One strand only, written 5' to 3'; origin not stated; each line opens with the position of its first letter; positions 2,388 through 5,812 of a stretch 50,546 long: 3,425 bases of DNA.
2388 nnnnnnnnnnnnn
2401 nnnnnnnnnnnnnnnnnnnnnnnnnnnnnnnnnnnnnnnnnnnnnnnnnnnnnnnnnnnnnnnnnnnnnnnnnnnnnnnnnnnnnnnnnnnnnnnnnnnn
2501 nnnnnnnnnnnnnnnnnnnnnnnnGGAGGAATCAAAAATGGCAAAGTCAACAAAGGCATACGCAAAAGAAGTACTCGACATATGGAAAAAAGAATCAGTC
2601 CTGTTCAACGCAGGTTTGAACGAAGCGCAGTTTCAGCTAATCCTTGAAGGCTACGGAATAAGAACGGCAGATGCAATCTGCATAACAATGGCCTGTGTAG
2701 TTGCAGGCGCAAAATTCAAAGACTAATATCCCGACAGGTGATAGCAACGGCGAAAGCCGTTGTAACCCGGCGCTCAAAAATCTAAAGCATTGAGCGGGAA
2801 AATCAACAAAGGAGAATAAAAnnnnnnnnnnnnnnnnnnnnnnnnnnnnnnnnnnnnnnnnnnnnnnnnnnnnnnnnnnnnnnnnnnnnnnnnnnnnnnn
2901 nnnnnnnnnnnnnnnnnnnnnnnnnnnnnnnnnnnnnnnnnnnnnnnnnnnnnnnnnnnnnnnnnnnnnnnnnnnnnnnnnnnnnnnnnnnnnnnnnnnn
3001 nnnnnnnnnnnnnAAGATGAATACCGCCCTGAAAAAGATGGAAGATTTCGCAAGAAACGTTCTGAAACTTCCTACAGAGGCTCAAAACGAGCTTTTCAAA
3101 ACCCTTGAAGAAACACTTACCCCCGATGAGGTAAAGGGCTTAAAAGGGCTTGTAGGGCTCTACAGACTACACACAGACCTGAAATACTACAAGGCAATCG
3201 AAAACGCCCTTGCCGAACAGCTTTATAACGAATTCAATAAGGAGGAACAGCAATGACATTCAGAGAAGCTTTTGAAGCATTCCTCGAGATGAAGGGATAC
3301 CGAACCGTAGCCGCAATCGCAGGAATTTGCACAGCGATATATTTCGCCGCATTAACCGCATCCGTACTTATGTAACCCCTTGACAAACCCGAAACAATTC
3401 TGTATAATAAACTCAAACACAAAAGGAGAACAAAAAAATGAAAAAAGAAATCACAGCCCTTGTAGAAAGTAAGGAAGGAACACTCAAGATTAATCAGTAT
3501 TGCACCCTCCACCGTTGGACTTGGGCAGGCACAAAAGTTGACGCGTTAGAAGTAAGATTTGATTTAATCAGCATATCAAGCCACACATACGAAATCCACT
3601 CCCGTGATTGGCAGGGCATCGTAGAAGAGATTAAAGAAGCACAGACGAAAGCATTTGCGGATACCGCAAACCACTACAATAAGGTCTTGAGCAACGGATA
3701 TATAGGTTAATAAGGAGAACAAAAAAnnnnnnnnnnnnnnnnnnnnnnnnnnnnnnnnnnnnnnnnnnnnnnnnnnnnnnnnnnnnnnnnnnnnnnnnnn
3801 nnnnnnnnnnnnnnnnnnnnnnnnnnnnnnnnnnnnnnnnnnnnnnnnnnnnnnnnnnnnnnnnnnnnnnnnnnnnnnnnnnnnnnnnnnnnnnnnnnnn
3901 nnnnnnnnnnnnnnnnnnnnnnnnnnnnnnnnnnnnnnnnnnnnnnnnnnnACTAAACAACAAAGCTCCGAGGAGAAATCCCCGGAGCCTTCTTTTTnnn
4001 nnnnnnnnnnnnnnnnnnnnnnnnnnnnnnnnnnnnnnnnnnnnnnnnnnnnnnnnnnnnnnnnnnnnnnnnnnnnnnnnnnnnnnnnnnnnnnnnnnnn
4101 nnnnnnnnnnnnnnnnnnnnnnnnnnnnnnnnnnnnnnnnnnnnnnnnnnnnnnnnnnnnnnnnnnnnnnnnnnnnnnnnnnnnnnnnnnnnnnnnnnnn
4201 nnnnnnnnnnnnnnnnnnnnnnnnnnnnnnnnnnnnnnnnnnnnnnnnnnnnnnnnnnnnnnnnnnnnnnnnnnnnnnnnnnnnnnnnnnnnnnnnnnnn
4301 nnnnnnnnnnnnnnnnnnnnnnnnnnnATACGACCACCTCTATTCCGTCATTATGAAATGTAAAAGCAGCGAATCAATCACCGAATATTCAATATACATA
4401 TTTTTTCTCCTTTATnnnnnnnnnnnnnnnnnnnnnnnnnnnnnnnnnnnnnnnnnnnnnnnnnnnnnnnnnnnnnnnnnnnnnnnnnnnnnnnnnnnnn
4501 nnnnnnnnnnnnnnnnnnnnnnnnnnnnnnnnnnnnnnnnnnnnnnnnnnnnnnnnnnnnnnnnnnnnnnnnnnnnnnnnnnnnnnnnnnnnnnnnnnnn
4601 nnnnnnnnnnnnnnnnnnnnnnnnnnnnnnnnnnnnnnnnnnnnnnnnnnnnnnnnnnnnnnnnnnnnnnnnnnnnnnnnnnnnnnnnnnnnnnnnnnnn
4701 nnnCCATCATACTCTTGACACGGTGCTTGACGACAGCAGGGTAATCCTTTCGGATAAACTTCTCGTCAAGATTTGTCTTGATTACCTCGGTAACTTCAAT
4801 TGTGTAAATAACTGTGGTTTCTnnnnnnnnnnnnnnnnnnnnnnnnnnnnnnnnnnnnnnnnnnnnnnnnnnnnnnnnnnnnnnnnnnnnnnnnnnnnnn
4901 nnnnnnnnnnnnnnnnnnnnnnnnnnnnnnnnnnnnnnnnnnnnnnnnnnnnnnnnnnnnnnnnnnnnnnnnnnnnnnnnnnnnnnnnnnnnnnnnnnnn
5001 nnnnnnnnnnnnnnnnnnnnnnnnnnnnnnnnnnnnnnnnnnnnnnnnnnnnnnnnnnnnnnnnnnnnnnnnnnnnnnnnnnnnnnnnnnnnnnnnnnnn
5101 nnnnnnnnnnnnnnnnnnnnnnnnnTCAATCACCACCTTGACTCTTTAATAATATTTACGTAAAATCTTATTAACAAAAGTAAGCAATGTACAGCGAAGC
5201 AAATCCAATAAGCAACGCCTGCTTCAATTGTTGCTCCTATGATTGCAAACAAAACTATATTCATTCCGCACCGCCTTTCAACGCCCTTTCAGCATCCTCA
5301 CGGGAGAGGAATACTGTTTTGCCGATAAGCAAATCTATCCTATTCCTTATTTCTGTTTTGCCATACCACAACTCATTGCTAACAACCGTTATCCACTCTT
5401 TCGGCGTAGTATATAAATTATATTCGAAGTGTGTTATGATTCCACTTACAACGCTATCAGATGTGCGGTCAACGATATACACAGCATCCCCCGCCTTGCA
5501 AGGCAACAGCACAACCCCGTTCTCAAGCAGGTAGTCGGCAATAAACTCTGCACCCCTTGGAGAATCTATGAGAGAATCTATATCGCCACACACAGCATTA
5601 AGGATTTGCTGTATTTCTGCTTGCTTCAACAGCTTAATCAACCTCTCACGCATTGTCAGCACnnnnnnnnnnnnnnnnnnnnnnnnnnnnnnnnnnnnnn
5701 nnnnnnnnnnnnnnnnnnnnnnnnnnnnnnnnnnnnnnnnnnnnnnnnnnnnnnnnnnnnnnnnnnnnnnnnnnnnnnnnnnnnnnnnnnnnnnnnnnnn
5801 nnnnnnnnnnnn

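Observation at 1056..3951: Island of ten small unknown genes under consensus promoters beside a divergent HTH regulator (anti-defence locus candidate)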

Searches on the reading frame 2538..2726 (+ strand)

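Call 5: search_protein_families(library=pfam, max_evalue=0.1, proteins=[window:2538-2726:+])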
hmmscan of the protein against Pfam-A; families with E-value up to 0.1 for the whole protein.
window:2538-2726:+ (62 aa): 1 family
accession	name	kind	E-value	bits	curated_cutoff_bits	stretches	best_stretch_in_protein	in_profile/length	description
PF22157.2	SupH-like_C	-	0.089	13.8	27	0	9-42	26-55/58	Sucrose hydrolase-like, C-terminal domain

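Call 6: search_protein_families(library=phrogs, max_evalue=0.01, proteins=[window:2538-2726:+])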
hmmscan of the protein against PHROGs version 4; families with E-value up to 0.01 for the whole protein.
window:2538-2726:+ (62 aa): 0 families

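Call 42: search_protein_families(library=pfam, max_evalue=0.01, proteins=[L018:6574-6939:+])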
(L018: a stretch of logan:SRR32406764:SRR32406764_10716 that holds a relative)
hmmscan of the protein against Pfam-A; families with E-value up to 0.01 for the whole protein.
L018:6574-6939:+ (121 aa): 0 families

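Call 89: search_protein_families(library=padloc, max_evalue=0.01, proteins=[window:2538-2726:+])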
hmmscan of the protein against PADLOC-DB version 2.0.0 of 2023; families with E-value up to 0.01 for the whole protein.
window:2538-2726:+ (62 aa): 0 families

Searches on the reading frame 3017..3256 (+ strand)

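Call 5: search_protein_families(library=pfam, max_evalue=0.1, proteins=[window:3017-3256:+])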
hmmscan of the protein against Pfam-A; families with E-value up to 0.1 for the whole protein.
window:3017-3256:+ (79 aa): 1 family
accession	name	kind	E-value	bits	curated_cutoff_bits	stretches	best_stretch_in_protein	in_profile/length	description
PF06817.19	RVT_thumb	-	0.011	16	27.6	1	12-40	27-55/66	Reverse transcriptase thumb domain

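Call 6: search_protein_families(library=phrogs, max_evalue=0.01, proteins=[window:3017-3256:+])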
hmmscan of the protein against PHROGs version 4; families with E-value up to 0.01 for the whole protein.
window:3017-3256:+ (79 aa): 0 families

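Call 42: search_protein_families(library=pfam, max_evalue=0.01, proteins=[L018:6574-6939:+])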
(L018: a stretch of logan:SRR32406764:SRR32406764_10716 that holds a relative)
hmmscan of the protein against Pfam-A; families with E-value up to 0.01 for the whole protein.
L018:6574-6939:+ (121 aa): 0 families

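Call 89: search_protein_families(library=padloc, max_evalue=0.01, proteins=[window:3017-3256:+])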
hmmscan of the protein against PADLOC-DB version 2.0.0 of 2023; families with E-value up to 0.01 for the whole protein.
window:3017-3256:+ (79 aa): 0 families

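Call 90: search_protein_families(library=ncbifam, max_evalue=0.01, proteins=[window:3017-3256:+])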
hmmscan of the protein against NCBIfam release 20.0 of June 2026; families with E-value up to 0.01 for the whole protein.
window:3017-3256:+ (79 aa): 0 families

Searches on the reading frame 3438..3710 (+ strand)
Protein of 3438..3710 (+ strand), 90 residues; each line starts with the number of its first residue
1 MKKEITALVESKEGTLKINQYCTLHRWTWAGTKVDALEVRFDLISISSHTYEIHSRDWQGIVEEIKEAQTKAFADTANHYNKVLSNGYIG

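Call 5: search_protein_families(library=pfam, max_evalue=0.1, proteins=[window:3438-3710:+])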
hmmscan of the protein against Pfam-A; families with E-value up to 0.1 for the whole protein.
window:3438-3710:+ (90 aa): 1 family
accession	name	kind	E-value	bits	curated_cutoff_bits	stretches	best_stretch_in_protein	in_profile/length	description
PF02679.21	ComA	-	0.089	12.7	25.2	1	38-78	93-133/243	(2R)-phospho-3-sulfolactate synthase (ComA)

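Call 6: search_protein_families(library=phrogs, max_evalue=0.01, proteins=[window:3438-3710:+])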
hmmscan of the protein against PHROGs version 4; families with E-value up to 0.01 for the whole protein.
window:3438-3710:+ (90 aa): 0 families

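Call 42: search_protein_families(library=pfam, max_evalue=0.01, proteins=[L018:6574-6939:+])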
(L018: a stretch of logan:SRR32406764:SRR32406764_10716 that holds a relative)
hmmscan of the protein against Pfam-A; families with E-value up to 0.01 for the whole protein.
L018:6574-6939:+ (121 aa): 0 families

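Call 89: search_protein_families(library=padloc, max_evalue=0.01, proteins=[window:3438-3710:+])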
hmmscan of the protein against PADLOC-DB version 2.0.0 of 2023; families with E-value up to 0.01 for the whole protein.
window:3438-3710:+ (90 aa): 0 families

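Call 90: search_protein_families(library=ncbifam, max_evalue=0.01, proteins=[window:3438-3710:+])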
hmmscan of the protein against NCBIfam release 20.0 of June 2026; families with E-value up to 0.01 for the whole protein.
window:3438-3710:+ (90 aa): 0 families

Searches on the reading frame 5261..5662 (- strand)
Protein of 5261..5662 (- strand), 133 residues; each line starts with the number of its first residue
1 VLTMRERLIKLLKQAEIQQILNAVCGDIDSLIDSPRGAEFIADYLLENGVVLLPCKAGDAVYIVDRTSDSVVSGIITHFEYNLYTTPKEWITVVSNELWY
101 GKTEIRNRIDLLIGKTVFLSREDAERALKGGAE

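Call 11: search_protein_families(library=phrogs, max_evalue=0.001, proteins=[window:5261-5662:-])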
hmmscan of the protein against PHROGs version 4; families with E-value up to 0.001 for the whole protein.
window:5261-5662:- (133 aa): 1 family
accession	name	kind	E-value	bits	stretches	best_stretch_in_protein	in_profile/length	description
phrog_38832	-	unknown function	0.00018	22.3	1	47-128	95-180/186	-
